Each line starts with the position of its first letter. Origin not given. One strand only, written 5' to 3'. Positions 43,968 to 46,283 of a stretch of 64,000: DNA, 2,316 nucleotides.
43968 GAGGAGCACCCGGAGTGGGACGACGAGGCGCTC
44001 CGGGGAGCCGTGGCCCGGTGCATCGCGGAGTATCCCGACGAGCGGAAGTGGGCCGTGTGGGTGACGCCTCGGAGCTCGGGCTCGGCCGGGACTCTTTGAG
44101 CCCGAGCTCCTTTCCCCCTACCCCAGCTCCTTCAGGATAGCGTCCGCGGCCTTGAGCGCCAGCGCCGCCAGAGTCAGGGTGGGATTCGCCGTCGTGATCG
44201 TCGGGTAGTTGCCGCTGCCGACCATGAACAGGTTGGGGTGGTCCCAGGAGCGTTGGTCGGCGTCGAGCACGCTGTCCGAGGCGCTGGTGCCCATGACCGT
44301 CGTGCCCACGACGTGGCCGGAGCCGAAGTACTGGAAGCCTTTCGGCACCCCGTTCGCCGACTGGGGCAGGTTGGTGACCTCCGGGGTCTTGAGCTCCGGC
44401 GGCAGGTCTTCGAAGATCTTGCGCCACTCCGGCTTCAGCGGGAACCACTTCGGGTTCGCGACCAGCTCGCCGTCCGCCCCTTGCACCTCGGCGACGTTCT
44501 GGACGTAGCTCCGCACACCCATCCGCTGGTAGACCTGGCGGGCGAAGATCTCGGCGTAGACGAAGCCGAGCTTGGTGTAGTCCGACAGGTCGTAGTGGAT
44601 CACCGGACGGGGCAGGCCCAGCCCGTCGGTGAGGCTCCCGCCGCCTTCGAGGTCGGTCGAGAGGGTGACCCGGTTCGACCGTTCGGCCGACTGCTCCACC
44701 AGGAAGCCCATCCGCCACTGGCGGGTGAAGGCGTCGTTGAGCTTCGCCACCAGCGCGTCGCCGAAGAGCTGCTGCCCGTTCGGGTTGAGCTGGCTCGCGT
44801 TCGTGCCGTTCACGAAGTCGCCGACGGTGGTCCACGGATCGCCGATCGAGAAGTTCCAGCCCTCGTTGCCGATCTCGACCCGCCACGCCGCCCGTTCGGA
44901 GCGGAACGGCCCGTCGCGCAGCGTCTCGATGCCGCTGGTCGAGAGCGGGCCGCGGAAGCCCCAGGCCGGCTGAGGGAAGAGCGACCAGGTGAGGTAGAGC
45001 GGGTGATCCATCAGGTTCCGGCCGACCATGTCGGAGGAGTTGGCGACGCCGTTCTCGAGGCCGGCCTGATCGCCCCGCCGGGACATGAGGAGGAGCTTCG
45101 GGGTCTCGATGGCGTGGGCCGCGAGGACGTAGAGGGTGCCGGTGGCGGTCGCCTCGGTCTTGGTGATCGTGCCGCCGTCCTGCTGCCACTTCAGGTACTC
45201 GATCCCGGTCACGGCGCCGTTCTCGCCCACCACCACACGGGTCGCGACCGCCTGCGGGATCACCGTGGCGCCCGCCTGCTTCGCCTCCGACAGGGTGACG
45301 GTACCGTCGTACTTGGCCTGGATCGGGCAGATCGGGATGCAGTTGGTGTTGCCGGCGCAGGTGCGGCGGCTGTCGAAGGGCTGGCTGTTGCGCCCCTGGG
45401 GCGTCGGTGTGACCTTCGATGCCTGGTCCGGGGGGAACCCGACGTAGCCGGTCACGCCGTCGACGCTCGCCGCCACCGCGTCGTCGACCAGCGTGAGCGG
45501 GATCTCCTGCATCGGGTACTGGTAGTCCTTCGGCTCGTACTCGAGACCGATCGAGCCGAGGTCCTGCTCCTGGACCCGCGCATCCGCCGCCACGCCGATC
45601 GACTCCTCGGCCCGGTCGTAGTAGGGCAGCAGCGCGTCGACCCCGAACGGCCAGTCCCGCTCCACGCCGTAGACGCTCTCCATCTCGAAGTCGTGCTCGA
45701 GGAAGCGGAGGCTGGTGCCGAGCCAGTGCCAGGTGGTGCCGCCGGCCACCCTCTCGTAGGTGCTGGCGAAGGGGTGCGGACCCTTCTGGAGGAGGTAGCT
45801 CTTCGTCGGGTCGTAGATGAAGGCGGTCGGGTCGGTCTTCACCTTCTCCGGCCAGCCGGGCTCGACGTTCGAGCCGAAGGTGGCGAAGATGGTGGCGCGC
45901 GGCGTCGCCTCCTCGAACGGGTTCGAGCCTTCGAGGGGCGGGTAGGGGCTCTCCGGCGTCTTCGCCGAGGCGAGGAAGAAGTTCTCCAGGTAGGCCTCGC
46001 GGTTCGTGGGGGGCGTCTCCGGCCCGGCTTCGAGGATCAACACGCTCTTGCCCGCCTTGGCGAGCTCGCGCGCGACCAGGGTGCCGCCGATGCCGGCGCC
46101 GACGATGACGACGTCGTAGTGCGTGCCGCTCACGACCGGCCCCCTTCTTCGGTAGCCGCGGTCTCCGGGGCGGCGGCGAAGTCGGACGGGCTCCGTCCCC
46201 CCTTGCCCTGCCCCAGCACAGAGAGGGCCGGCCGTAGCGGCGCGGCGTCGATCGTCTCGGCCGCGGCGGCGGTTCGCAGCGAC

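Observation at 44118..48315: Translationally coupled three-gene operon: Cys-rich CXXCH lipoprotein, aromatic-rich 232-aa protein, GMC flavoprotein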

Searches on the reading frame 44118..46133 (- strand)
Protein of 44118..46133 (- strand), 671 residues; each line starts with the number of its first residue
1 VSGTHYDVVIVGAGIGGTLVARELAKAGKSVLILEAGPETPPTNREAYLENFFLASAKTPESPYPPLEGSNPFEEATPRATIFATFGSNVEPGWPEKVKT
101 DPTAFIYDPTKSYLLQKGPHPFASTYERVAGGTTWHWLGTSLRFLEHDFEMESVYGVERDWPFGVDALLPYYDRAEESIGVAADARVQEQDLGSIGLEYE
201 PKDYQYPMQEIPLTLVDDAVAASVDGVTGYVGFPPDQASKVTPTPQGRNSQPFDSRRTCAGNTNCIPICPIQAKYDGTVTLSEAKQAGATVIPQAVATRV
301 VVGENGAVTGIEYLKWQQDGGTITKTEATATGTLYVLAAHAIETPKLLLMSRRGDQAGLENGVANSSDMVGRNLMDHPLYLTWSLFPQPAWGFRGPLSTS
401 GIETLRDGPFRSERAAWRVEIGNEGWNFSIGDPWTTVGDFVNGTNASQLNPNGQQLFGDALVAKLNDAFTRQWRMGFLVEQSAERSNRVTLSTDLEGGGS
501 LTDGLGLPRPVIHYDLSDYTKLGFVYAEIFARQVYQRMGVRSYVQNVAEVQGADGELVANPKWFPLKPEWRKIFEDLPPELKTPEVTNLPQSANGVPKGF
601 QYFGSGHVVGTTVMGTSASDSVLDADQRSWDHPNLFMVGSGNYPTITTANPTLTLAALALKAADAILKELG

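Call 3: search_protein_families(library=pfam, proteins=[window:44118-46133:-], max_evalue=0.1)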
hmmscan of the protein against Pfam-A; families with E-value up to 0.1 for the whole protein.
window:44118-46133:- (671 aa): 12 families
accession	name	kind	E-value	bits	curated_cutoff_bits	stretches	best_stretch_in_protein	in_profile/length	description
PF05199.19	GMC_oxred_C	-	4.7e-16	60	24.6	1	487-659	5-139/139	GMC oxidoreductase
PF00732.25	GMC_oxred_N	-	7.8e-11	42.6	23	1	263-378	115-217/218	GMC oxidoreductase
PF01266.30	DAO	-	2.5e-07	31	27.9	1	7-39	1-33/353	FAD dependent oxidoreductase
PF00890.30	FAD_binding_2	-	2e-06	27.7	20.4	1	7-39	1-33/414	FAD binding domain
PF13450.12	NAD_binding_8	-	4.1e-06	27.4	21.9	1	10-39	1-30/68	NAD(P)-binding Rossmann-like domain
PF07992.20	Pyr_redox_2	-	2.5e-05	24.3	26.1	1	6-63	1-56/291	Pyridine nucleotide-disulphide oxidoreductase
PF01494.25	FAD_binding_3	-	2.8e-05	24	22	1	6-49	2-45/349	FAD binding domain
PF05834.18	Lycopene_cycl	-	7.2e-05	22.5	23.4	1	7-46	1-42/380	Lycopene cyclase protein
PF03486.20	HI0933_like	-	0.011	15.7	50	1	7-38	2-33/244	HI0933-like protein Rossmann domain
PF00070.33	Pyr_redox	-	0.015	16.2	22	0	8-39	2-33/82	Pyridine nucleotide-disulphide oxidoreductase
PF12831.13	FAD_oxidored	-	0.017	14.9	27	1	7-37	1-31/416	FAD dependent oxidoreductase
PF01946.23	Thi4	-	0.053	13.2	26.2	1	6-36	18-49/235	Thi4 family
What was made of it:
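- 44118..46133 (-): Gene C: 671-aa GMC-fold catalytic (alpha) subunit. Pfam GMC_oxred_N and GMC_oxred_C (call 3).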

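Call 4: search_protein_families(library=ncbifam, proteins=[window:44118-46133:-], max_evalue=0.1)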
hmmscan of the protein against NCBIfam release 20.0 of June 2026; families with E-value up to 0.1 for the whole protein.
window:44118-46133:- (671 aa): 82 families (the best 25 are shown)
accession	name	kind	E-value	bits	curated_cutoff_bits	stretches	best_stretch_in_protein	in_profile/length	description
TIGR02462.1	pyranose_ox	equivalog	5.6e-16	58.5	544.9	1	607-670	484-547/548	pyranose oxidase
NF002550.0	PRK02106.1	subfamily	7e-15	54.5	605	3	286-377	213-299/563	choline dehydrogenase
TIGR03970.1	mycofact_MftG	equivalog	1.4e-12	47.3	387.45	2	297-379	218-293/487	mycofactocin dehydrogenase MftG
NF058674.1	CholsOxChoxAB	equivalog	1.7e-10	40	850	2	606-666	472-532/535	cholesterol oxidase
TIGR01810.1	betA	equivalog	4.3e-08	32.3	732.1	1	286-377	206-292/532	choline dehydrogenase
TIGR04542.1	GMC_mycofac_2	equivalog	4.4e-07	29.3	400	1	7-55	1-50/425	mycofactocin system GMC family oxidoreductase MftG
TIGR02032.1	GG-red-SF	subfamily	2.2e-06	27.6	158.8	1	6-36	1-31/297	geranylgeranyl reductase family protein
NF033460.1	glycerol3P_ox_II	equivalog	5.1e-05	22.6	460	1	6-38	2-34/361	type 2 glycerol-3-phosphate oxidase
NF053717.1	VnlPnlRedVprA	equivalog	7.8e-05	21.7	600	1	4-40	5-41/481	vinyl phenol reductase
NF038210.1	GMC_mycofac_3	equivalog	8.2e-05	21.6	300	1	8-43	1-36/418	mycofactocin system GMC family oxidoreductase MftG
NF005612.0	PRK07364.1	equivalog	0.00011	20.9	487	1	4-45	17-58/415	FAD-dependent hydroxylase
TIGR01790.1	carotene-cycl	subfamily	0.00012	21.4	209.5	1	7-45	1-39/387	lycopene cyclase family protein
NF041080.1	DGGGPL_reductase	equivalog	0.00012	21.1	580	1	5-36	1-32/447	digeranylgeranylglycerophospholipid reductase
NF041385.1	Dggglyphlred_Halo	equivalog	0.00013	20.7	700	1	4-40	3-39/405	digeranylgeranylglycerophospholipid reductase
NF007450.0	PRK10015.1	subfamily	0.00018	20.4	466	1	1-40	1-40/429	FAD-dependent oxidoreductase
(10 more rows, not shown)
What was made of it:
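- Tried and rejected: Family and sequence searches for A. Pfam and NCBIfam on A found nothing (calls 3, 4).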

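Call 10: search_solved_structures(query=window:44118-46133:-, max_evalue=0.001)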
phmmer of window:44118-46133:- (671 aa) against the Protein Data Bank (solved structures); distinct sequences matched with E-value up to 0.001: 56.
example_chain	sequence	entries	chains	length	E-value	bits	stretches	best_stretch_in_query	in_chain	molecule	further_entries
6a2u_B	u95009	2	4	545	1e-98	334.6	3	107-531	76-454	Glucose dehydrogenase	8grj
8hdd_A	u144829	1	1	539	1.7e-98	334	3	107-531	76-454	Glucose dehydrogenase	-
7w2j_A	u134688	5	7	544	5.7e-73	249.6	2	6-433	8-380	Fructose dehydrogenase large subunit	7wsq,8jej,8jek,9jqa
8k6k_A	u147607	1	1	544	6.4e-73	249.4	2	6-433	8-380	Fructose dehydrogenase (N1146A) large subunit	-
8xcm_A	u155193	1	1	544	8.3e-73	249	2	6-431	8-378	Fructose dehydrogenase large subunit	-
8xcn_A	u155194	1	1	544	6.3e-72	246.1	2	6-433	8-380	Fructose dehydrogenase large subunit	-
8k6j_A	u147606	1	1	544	8.5e-72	245.7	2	6-431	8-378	Fructose dehydrogenase (H1147A) large subunit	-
9fl2_A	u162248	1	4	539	4.5e-14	54.9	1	604-668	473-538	pyranose oxidase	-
1kdg_A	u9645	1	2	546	3.7e-12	48.6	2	2-50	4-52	cellobiose dehydrogenase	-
1naa_A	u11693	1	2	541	2.1e-11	46.1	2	4-50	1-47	Cellobiose dehydrogenase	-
8qve_A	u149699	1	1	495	2.9e-11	45.6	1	604-667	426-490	Pyranose oxidase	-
7qf8_A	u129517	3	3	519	1.2e-09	40.3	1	605-670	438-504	GMC oxidoreductase family protein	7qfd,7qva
4qi7_A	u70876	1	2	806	3.8e-09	38.7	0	597-667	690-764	Cellobiose dehydrogenase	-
6xut_A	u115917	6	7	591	1.2e-08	37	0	278-376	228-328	Oligosaccharide dehydrogenase | Glucose oxidase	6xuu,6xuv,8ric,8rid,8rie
4qi4_A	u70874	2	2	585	2.5e-08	35.9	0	2-38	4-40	Cellobiose dehydrogenase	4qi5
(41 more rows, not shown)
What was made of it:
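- On FAD-dependent dehydrogenase complexes (BcGDH / FDH / SLDH type): 6a2u_B E 1e-98 (call 10).
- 6a2u_B E 1e-98 and 7w2j_A 6e-73 (call 10).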

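Call 43: search_solved_structures(query=window:44118-46133:-, max_evalue=1e-60, show_alignments=2)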
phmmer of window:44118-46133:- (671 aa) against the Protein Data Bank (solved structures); distinct sequences matched with E-value up to 1e-60: 7.
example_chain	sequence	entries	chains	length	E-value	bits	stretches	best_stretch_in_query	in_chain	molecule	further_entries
6a2u_B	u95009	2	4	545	1e-98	334.6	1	107-531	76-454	Glucose dehydrogenase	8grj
8hdd_A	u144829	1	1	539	1.7e-98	334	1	107-531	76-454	Glucose dehydrogenase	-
7w2j_A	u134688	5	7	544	5.7e-73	249.6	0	6-433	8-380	Fructose dehydrogenase large subunit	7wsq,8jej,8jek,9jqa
8k6k_A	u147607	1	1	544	6.4e-73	249.4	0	6-433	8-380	Fructose dehydrogenase (N1146A) large subunit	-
8xcm_A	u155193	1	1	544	8.3e-73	249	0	6-431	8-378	Fructose dehydrogenase large subunit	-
8xcn_A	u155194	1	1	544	6.3e-72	246.1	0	6-433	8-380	Fructose dehydrogenase large subunit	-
8k6j_A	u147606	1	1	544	8.5e-72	245.7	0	6-431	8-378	Fructose dehydrogenase (H1147A) large subunit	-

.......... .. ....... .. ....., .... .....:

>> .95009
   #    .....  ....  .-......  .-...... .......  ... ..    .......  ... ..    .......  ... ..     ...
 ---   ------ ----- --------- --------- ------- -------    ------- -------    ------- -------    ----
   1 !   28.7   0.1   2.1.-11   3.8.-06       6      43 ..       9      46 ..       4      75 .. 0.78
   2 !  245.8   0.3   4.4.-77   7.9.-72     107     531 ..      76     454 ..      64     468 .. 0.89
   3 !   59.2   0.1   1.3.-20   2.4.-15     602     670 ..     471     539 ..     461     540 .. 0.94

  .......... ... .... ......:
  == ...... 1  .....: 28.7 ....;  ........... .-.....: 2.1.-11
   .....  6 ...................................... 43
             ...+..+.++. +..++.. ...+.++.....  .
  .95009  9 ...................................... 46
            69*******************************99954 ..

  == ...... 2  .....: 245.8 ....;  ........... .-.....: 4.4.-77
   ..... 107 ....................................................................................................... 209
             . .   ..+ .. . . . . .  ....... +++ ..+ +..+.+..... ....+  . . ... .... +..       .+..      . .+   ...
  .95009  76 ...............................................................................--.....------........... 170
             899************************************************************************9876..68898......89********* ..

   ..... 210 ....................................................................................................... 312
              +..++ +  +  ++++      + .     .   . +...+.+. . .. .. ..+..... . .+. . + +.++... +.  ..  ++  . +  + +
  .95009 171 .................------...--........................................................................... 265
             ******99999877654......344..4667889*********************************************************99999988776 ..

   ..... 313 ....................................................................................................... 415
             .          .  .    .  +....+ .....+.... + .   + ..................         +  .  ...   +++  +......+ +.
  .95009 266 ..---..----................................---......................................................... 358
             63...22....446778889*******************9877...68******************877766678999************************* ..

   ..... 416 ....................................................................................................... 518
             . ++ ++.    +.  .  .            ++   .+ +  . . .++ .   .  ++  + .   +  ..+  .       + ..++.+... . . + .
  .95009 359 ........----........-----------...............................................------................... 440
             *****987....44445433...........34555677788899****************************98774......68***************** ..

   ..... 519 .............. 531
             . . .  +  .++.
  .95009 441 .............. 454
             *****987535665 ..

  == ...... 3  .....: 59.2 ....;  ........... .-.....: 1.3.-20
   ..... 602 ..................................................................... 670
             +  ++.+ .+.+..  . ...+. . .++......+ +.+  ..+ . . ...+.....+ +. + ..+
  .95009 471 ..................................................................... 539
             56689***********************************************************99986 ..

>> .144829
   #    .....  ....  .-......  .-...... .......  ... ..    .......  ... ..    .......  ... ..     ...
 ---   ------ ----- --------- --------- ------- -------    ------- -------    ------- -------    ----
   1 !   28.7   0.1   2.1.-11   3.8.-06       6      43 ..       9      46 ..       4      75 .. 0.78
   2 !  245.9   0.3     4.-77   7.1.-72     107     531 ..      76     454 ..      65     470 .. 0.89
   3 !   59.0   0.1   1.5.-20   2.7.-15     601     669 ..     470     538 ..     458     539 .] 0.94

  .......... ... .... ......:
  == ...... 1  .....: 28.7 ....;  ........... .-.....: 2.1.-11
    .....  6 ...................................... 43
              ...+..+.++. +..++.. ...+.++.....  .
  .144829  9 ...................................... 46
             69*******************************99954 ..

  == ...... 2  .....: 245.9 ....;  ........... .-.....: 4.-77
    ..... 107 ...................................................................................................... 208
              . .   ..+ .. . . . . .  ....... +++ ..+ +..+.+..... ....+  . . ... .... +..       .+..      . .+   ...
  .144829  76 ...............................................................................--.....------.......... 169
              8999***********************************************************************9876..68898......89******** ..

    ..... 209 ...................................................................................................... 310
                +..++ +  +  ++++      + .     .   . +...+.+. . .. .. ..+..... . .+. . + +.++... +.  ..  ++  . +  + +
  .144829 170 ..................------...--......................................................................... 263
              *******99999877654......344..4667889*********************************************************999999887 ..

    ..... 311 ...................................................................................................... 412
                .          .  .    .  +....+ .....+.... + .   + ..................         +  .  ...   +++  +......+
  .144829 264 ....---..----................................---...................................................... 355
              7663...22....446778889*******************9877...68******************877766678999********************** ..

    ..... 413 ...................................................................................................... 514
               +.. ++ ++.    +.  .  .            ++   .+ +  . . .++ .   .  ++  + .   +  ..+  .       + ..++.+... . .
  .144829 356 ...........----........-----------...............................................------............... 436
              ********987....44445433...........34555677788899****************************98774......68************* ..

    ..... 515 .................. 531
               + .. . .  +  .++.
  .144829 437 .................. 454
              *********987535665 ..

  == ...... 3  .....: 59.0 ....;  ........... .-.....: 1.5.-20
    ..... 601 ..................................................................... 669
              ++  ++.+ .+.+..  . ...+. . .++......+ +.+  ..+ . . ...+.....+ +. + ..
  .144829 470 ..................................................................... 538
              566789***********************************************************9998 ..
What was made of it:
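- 44118..46133 (-): 6a2u_B E 1e-98 and 7w2j_A 6e-73 (calls 10, 43).
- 45726..45728 (-): His136 of C, equivalent to the covalent-FAD His105 of BcGDH (GGTTWHW). Alignment in call 43.
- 44313..44315 (-): His607 of C, the conserved GMC active-site histidine (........). Aligned to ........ of BcGDH (call 43).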

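Call 89: list_cluster_members(proteins=[P0001, P0121, window:44121-46133:-])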
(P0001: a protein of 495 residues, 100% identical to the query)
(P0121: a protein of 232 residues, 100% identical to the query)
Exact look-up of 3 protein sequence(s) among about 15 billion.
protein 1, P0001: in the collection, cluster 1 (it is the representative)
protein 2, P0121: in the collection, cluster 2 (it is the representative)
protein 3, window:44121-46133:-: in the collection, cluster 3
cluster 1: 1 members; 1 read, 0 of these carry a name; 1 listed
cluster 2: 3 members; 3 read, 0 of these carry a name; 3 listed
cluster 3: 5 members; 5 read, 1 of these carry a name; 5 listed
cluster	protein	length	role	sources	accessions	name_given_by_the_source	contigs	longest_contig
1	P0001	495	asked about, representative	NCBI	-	-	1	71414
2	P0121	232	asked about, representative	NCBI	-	-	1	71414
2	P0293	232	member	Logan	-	-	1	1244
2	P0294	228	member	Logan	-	-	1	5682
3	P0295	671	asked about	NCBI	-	-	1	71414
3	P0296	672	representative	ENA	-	-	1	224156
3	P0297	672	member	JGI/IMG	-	glucose dehydrogenase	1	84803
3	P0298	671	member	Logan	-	-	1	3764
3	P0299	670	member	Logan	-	-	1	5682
